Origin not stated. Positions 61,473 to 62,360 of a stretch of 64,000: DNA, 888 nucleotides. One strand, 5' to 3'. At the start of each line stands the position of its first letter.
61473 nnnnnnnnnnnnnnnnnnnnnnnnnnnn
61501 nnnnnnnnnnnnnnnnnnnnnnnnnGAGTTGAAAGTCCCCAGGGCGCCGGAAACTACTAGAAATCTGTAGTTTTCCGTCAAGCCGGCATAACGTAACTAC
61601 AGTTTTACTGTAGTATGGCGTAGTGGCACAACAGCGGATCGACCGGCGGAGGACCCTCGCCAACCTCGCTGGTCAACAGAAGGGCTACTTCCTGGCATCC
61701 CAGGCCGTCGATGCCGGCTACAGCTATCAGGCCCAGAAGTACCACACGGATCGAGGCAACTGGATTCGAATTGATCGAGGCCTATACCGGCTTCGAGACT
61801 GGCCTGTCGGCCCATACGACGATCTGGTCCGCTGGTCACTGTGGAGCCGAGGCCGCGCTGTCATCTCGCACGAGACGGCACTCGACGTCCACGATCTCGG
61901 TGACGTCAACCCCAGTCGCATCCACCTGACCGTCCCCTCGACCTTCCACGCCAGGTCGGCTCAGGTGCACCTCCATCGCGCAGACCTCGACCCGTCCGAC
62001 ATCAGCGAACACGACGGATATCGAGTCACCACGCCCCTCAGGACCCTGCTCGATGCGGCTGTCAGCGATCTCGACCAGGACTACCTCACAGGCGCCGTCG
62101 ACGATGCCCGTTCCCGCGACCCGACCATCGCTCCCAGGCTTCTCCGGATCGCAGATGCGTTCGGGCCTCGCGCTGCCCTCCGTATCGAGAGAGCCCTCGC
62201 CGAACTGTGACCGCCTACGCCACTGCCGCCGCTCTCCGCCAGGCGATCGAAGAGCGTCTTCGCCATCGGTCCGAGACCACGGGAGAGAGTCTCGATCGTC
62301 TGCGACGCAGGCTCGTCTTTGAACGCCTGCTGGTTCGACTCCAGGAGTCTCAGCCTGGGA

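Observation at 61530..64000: AbiEi/AbiEii toxin-antitoxin module with operator-like inverted repeats at the edge of a low-GC defence or mobile region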

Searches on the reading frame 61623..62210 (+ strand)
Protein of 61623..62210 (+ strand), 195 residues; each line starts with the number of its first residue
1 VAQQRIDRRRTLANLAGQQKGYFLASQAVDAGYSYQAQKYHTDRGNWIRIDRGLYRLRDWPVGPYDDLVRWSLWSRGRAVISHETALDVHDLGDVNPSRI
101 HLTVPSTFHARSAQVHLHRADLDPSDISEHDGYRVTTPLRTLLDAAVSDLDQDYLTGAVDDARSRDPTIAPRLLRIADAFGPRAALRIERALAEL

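Call 3: search_protein_families(library=pfam, proteins=[window:61623-62210:+], max_evalue=0.1)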
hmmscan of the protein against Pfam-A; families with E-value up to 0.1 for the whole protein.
window:61623-62210:+ (195 aa): 1 family
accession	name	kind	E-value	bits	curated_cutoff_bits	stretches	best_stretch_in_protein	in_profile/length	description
PF13338.12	AbiEi_4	-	2.4e-07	31.2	25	1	11-57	2-48/49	Transcriptional regulator, AbiEi antitoxin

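Call 4: search_protein_families(library=ncbifam, proteins=[window:61623-62210:+], max_evalue=0.1)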
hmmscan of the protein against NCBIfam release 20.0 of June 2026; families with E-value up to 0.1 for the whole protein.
window:61623-62210:+ (195 aa): 0 families

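Call 5: search_protein_families(library=padloc, proteins=[window:61623-62210:+], max_evalue=0.1)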
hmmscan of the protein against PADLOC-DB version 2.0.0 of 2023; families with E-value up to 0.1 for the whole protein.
window:61623-62210:+ (195 aa): 19 families
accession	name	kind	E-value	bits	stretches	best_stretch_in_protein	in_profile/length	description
PDLC02228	AbiEi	-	4.3e-68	226.8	1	7-174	25-189/216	AbiEi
PDLC02249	AbiEi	-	1e-50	170.1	1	10-185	6-181/184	AbiEi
PDLC02260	AbiEi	-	9.3e-46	152.9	1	9-132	4-127/131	AbiEi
PDLC02231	AbiEi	-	7.9e-31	105.8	1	6-192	4-201/280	AbiEi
PDLC02225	AbiEi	-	1.3e-20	72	1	7-186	5-187/198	AbiEi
PDLC02244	AbiEi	-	3.6e-15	54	1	6-166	4-177/292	AbiEi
PDLC02265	AbiEi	-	1.2e-10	39.5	1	12-110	7-103/198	AbiEi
PDLC02239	AbiEi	-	3.9e-10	37.8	1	22-109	11-97/195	AbiEi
PDLC02259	AbiEi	-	6.7e-10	36.7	1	77-165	67-155/191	AbiEi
PDLC02256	AbiEi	-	1e-08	33.3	1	22-165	16-157/174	AbiEi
PDLC02283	AbiEi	-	1.5e-08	32.6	1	17-113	14-109/201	AbiEi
PDLC02275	AbiEi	-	8.1e-06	24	1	18-110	8-98/184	AbiEi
PDLC02263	AbiEi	-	0.0035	15.2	1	34-107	76-146/244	AbiEi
PDLC02267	AbiEi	-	0.0038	14.7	1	42-115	45-111/252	AbiEi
PDLC02238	AbiEi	-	0.0086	13.9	1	32-106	13-81/180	AbiEi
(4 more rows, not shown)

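Call 9: search_solved_structures(query=window:61623-62210:+, max_evalue=1, show_alignments=1)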
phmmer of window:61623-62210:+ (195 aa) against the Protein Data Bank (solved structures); distinct sequences matched with E-value up to 1: 9.
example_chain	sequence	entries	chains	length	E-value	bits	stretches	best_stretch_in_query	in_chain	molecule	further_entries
5ljo_D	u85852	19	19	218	0.11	15.4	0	31-61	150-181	Outer membrane protein assembly factor BamD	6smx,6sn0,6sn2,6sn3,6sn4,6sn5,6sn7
3q5m_A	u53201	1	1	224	0.12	15.3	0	31-61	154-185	UPF0169 lipoprotein yfiO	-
8spr_D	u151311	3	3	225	0.12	15.3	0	31-61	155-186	Outer membrane protein assembly factor BamD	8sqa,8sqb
28jl_D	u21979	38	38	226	0.12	15.2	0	31-61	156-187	Outer membrane protein assembly factor BamD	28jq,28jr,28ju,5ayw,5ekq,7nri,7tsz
2yhc_A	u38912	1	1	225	0.13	15.2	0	31-61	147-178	UPF0169 LIPOPROTEIN YFIO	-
3tgo_A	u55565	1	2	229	0.13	15.2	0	31-61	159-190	UPF0169 lipoprotein yfiO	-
5d0o_D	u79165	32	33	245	0.15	15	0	31-61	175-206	Outer membrane protein assembly factor BamD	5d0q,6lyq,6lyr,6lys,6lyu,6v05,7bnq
8adg_D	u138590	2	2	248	0.15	14.9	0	31-61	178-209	Outer membrane protein assembly factor BamD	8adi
5iai_A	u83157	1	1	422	0.26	14.2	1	10-59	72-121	Sugar ABC transporter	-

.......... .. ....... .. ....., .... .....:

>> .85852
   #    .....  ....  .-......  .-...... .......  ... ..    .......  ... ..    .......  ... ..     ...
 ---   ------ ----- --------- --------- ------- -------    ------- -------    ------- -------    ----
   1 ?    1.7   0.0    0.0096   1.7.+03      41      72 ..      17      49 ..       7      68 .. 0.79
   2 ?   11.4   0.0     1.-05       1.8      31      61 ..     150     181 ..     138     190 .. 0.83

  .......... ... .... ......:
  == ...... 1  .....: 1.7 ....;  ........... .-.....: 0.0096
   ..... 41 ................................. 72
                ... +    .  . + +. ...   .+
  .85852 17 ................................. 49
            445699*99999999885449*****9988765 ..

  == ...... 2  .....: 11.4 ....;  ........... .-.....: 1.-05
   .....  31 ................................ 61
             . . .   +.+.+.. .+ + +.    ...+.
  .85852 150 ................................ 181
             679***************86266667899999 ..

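Call 14: find_homologous_proteins(query=window:61623-62210:+, max_evalue=0.00001)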
Query window:61623-62210:+ (195 aa): 2024 proteins with E <= 0.00001 among 2850 candidates; the best 120 are listed.
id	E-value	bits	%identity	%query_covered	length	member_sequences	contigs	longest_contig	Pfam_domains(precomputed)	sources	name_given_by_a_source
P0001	9.1e-125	432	100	100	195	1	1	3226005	PF13338.13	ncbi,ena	-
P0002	5.1e-75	269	66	98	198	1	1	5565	PF13338.13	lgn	-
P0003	1.9e-74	268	65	98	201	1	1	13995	PF09407.17,PF13338.13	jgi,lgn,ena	-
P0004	4.2e-74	266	64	99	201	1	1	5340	PF09407.17,PF13338.13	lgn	-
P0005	2.5e-73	264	61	98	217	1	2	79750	PF09407.17,PF13338.13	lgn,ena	-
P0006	5.9e-73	263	60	99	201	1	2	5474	PF09407.17,PF13338.13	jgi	jgi:predicted transcriptional regulator of viral defense system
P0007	8.2e-73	262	64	92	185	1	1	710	PF13338.13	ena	-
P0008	1.1e-72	262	62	93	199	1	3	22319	PF13338.13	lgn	-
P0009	1.3e-72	262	63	96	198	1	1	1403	PF13338.13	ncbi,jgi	-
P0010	1.3e-72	261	64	91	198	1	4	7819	-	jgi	-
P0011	1.5e-72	261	62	99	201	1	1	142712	PF13338.13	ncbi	-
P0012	2.0e-72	261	64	98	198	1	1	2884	PF09407.17,PF13338.13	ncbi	-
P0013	2.7e-72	261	62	100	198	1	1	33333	PF09407.17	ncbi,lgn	ncbi:MAG: type IV toxin-antitoxin system AbiEi family antitoxin domain-containing protein [Mycobacte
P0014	3.5e-72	260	63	98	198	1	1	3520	PF09407.17,PF13338.13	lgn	-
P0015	3.5e-72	260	60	99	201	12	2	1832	PF13338.13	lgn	-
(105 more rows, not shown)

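Call 15: find_encoding_contigs(protein=P0001, flank=10000, max_places=4)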
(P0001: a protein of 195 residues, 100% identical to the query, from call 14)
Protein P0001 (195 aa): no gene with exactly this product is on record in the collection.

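Call 18: find_related_loci(query=A1, collection=genome_contigs, flank=10000)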
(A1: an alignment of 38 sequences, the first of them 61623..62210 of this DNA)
Query A1 (195 aa) in genome_contigs; peptide patterns used: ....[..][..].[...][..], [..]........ (x = any residue, [..] = any of these).
200 stretches matched a pattern; 158 encode a relative of the query (tblastn E <= 1e-3); the best 80 are kept; 80 distinct loci.
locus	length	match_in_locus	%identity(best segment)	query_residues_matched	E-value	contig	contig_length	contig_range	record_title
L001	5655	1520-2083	61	5-192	2e-74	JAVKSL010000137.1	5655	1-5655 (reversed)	MAG: Acidimicrobiales bacterium isolate PQ2_20S_bin_5 c_000000001362, whole genome shotgun sequence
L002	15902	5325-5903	60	3-195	6e-73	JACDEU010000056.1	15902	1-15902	MAG: Actinomycetota bacterium isolate MGR_bin368 SD2903_NODE_485_length_15902_cov_3.332932, whole genome shotgun sequenc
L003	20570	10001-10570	60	3-192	2e-72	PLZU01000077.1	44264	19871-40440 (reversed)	MAG: Actinomycetota bacterium isolate palsa_739 73.20120700_P3D.111_contig_149682, whole genome shotgun sequence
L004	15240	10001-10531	63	19-195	2e-71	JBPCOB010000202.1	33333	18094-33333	MAG: Mycobacteriales bacterium isolate TH_ant_mag_145 S1Ck127_2920148_flag_0_multi_20.0000_len_33333, whole genome shotg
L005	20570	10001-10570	61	4-193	6e-71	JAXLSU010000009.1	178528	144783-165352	MAG: Gaiellales bacterium isolate STL-ACT43 C4.202.fa-9, whole genome shotgun sequence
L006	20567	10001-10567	62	5-192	3e-71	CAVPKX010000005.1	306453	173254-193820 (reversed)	MAG: uncultured Solirubrobacterales bacterium isolate MFD10071.bin.2.96 genome assembly, contig: contig_60592, whole gen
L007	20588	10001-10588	59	1-195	3e-71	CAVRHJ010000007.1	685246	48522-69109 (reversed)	MAG: uncultured Solirubrobacteraceae bacterium isolate MFD05521.bin.2.132 genome assembly, contig: contig_8415, whole ge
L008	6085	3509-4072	59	5-192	1e-70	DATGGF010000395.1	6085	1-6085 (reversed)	MAG TPA_asm: Acidimicrobiales bacterium isolate SMAG_U9747 k141_83107, whole genome shotgun sequence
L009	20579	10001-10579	61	1-192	3e-70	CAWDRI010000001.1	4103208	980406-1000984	MAG: uncultured Solirubrobacterales bacterium isolate MFD04463.bin.2.10 genome assembly, contig: contig_13783, whole gen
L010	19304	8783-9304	65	19-192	2e-70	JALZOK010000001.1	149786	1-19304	MAG: Actinomycetota bacterium isolate MSU bin109 SD1459_NODE_19_length_149786_cov_2.161641, whole genome shotgun sequenc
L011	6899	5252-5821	60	3-192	7e-70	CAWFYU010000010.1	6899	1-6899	MAG: Ilumatobacteraceae bacterium isolate MFD04651.bin.1.223 genome assembly, contig: contig_22972, whole genome shotgun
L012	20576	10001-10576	57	1-192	1e-68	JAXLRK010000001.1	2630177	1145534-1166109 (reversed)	MAG: Acidimicrobiia bacterium isolate STL-ACT7 C2.255.fa-1, whole genome shotgun sequence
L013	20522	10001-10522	60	19-192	5e-69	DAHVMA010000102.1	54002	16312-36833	MAG TPA_asm: Acidimicrobiaceae bacterium isolate clean538 k141_569491, whole genome shotgun sequence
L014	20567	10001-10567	60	5-192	3e-68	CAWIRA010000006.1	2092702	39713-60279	MAG: uncultured Solirubrobacteraceae bacterium isolate MFD00964.bin.1.307 genome assembly, contig: contig_9632, whole ge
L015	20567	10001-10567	57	5-192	1e-67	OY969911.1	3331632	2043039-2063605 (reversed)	MAG: uncultured Solirubrobacteraceae bacterium isolate MFD00031.bin.c.1 genome assembly, chromosome: 1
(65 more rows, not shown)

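Call 39: search_solved_structures(query=A1, max_evalue=0.1, show_alignments=2)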
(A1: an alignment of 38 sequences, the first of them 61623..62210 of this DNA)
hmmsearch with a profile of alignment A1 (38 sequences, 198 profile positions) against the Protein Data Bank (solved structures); distinct sequences matched with E-value up to 0.1: 0.

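Call 52: predict_structure(alignment_id=A1)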
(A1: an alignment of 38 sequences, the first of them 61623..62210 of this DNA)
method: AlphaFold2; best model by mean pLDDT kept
length: 195 residues; sequences in the alignment: 38
mean_pLDDT: 78.1   pTM: 0.67
mean pLDDT of the five models: 78.1, 73.4, 63.2, 56.6, 52.7
residues with pLDDT >= 90: 94; 70-90: 34; 50-70: 40; < 50: 27
segments of 3 or more residues with pLDDT < 50: 34-46, 52-62
pLDDT, mean of each block of 10 residues (from residue 1): 64 59 55 45 45 44 65 84 93 81 90 85 93 91 94 96 96 96 97 96
secondary structure, 60 per line:
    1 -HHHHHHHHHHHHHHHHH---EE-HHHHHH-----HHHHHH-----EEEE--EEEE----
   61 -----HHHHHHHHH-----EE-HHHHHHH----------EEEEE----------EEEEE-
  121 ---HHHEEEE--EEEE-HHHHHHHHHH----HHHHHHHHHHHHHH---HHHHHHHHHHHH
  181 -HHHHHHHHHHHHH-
elements in order: H2-18 H25-30 H36-41 E47-50 E53-56 H66-74 H83-89 E100-104 E115-119 E127-130 E133-136 H138-147 H152-165 H169-180 H182-194

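Call 54: fold_search(model_id=the predicted structure, library=pdb)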
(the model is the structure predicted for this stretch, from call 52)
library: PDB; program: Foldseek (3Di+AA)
matches with E <= 10: 59; with E <= 0.001: 3
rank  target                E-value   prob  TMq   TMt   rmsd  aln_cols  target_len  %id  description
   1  6y8q_A                4.3e-07  1.00  0.52  0.52  10.1       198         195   14  AbiEi antitoxin from Streptococcus agalactiae (released 2020-12-16)
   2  6y8q_D                9.0e-05  1.00  0.47  0.50  10.5       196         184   13  AbiEi antitoxin from Streptococcus agalactiae (released 2020-12-16)
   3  1zel_A                3.3e-04  1.00  0.45  0.33   8.5       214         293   14  Crystal structure of RV2827C protein from Mycobacterium tuberculosis (released 2006-05-02)
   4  1zel_B                9.4e-03  0.98  0.46  0.33   9.6       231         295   13  Crystal structure of RV2827C protein from Mycobacterium tuberculosis (released 2006-05-02)
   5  4o8s                  8.3e-02  0.66  0.33  0.29  12.1       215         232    8  Crystal structure of JHP933 from Helicobacter pylori (released 2014-09-10)
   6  4ok0_B                1.4e-01  0.47  0.30  0.27  12.0       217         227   10  Crystal structure of putative nucleotidyltransferase from H. pylori (released 2014-04-09)
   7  4ok0_A                1.9e-01  0.57  0.34  0.30  12.3       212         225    8  Crystal structure of putative nucleotidyltransferase from H. pylori (released 2014-04-09)
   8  5cfu                  6.0e-01  0.23  0.30  0.33  10.5       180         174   12  Crystal Structure of ANT(2")-Ia in complex with adenylyl-2"-tobramycin (released 2016-07-20)
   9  8an5_A                9.9e-01  0.54  0.47  0.47   5.9       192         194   14  MenAT1 toxin-antitoxin complex (rv0078a-rv0078b) from Mycobacterium tuberculosis H37Rv (released 2023-08-02)
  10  4xje                  9.9e-01  0.14  0.27  0.30  10.3       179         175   15  CRYSTAL STRUCTURE OF ANT(2") IN COMPLEX WITH AMP AND TOBRAMYCIN (released 2016-01-20)
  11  8an4_A                1.1e+00  0.47  0.46  0.46   4.7       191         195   14  MenT1 toxin (rv0078a) from Mycobacterium tuberculosis H37Rv (released 2023-08-02)
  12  4wqk                  1.1e+00  0.14  0.29  0.31  10.3       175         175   14  Crystal structure of aminoglycoside nucleotidylyltransferase ANT(2")-Ia, apo form (released 2014-11-12)
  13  5cfs                  1.2e+00  0.21  0.35  0.38   6.1       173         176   12  Crystal Structure of ANT(2")-Ia in complex with AMPCPP and tobramycin (released 2016-03-16)
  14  8rr5                  1.4e+00  0.41  0.46  0.50   6.1       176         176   12  MenT1 toxin (rv0078a) from Mycobacterium tuberculosis H37Rv, phosphorylated at T39 (released 2024-09-11)
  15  3d7i_B                1.7e+00  0.54  0.25  0.46   2.5        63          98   19  Crystal structure of carboxymuconolactone decarboxylase family protein possibly involved in oxygen detoxification (159 (released 2008-07-15)
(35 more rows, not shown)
